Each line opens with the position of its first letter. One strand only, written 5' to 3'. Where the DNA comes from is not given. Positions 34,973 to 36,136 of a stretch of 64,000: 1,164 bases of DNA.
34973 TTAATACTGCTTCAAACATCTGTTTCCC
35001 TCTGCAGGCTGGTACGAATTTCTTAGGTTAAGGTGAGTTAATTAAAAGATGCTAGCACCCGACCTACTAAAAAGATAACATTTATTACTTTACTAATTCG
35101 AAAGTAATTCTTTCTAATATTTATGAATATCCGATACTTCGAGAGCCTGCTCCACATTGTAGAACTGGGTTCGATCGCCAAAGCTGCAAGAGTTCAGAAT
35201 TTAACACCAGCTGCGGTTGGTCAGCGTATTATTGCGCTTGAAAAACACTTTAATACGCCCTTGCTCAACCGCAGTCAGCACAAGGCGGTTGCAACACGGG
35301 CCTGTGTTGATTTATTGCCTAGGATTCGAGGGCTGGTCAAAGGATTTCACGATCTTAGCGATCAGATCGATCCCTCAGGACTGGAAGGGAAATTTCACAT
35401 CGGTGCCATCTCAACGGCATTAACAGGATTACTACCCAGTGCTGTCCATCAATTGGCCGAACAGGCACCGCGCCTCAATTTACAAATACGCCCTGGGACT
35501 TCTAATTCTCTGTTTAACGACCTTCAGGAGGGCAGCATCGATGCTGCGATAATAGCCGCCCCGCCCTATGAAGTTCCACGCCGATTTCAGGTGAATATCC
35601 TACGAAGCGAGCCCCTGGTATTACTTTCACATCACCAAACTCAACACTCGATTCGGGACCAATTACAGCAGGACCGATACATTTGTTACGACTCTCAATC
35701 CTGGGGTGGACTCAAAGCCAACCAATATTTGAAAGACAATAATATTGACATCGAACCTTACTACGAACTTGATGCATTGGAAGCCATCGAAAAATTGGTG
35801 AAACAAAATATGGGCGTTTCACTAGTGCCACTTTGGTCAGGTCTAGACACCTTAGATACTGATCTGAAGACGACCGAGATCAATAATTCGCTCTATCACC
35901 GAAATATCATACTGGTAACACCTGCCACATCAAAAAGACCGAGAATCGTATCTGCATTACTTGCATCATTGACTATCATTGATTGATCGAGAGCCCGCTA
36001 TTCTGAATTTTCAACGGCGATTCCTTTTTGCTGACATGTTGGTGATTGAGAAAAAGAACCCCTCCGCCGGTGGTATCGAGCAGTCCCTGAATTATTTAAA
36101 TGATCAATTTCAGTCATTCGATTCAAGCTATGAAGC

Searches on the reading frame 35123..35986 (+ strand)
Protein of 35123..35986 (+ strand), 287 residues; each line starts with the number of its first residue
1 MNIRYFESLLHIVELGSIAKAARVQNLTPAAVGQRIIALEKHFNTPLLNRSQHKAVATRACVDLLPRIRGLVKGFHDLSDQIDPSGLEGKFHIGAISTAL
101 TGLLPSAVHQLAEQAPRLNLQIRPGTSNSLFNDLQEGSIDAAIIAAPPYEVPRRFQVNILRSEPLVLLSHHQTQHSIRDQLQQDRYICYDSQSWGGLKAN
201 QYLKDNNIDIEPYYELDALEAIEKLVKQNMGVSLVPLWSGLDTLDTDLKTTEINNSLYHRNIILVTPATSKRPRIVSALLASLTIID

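Call 4: search_protein_families(library=pfam, proteins=[window:35123-35986:+])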
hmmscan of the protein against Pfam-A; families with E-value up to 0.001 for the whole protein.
window:35123-35986:+ (287 aa): 2 families
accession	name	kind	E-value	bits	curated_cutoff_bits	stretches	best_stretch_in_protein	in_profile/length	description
PF03466.25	LysR_substrate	-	9.2e-29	100.8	28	1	86-283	3-204/209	LysR substrate binding domain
PF00126.33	HTH_1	-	2.9e-12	46.8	26.6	1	4-60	2-58/60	Bacterial regulatory helix-turn-helix protein, lysR family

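Call 6: search_protein_families(library=ncbifam, proteins=[window:35123-35986:+])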
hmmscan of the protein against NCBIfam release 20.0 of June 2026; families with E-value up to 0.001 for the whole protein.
window:35123-35986:+ (287 aa): 47 families (the best 25 are shown)
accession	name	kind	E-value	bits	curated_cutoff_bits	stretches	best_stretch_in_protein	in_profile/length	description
NF040786.1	LysR_Sec_metab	equivalog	6.2e-27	94.4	250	1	1-282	1-293/298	selenium metabolism-associated LysR family transcriptional regulator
TIGR03339.1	phn_lysR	subfamily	2.6e-21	76.1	341.1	1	10-278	6-274/279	aminoethylphosphonate catabolism associated LysR family transcriptional regulator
NF045990.1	TransRegCbbRRhodb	equivalog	3e-20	72.5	450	1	3-246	8-258/304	LysR family regulator CbbR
NF053705.1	TransRegGltCGpos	equivalog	4.9e-19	68.7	350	1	1-271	1-277/300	glutamate biosynthesis transcriptional regulator GltC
NF008722.0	PRK11716.1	equivalog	8.3e-19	67.7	246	1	1-236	1-242/293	HTH-type transcriptional activator IlvY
NF047520.1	trans_act_CidR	equivalog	2.2e-16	59.9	415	1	1-237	1-242/292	cidABC operon transcriptional activator CidR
NF008361.0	PRK11151.1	equivalog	1.3e-15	57.4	329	1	1-265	1-271/305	DNA-binding transcriptional regulator OxyR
TIGR02424.1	TF_pcaQ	equivalog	4.6e-15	55.3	303.8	1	3-143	5-147/300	pca operon transcription factor PcaQ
NF047711.1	PutUtilRegPtrR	equivalog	6.1e-15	55.1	400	1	6-244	6-242/283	putrescine utilization regulator PtrR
NF045775.1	acetoin_reg_AlsR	exception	1.4e-13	51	430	1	1-265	1-271/290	acetoin biosynthesis transcriptional regulator AlsR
NF040889.1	trans_reg_YeiE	equivalog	6.7e-13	48.5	480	1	3-255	5-258/288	DNA-binding transcriptional regulator YeiE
NF041036.1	decaheme_TF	subfamily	4.7e-12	46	210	1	1-174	1-175/301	multiheme cytochrome-associated LysR family transcriptional regulator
TIGR03298.1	argP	subfamily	7.8e-11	41.6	273.55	1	4-145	4-145/292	ArgP/LysG family DNA-binding transcriptional regulator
NF002964.0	PRK03635.1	subfamily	9.8e-11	41.2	197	1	4-145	6-146/297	ArgP/LysG family DNA-binding transcriptional regulator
NF050018.1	StrsTransRegOxyRFcella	equivalog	2.8e-10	40.2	500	1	1-275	1-277/289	oxidative stress transcriptional regulator OxyR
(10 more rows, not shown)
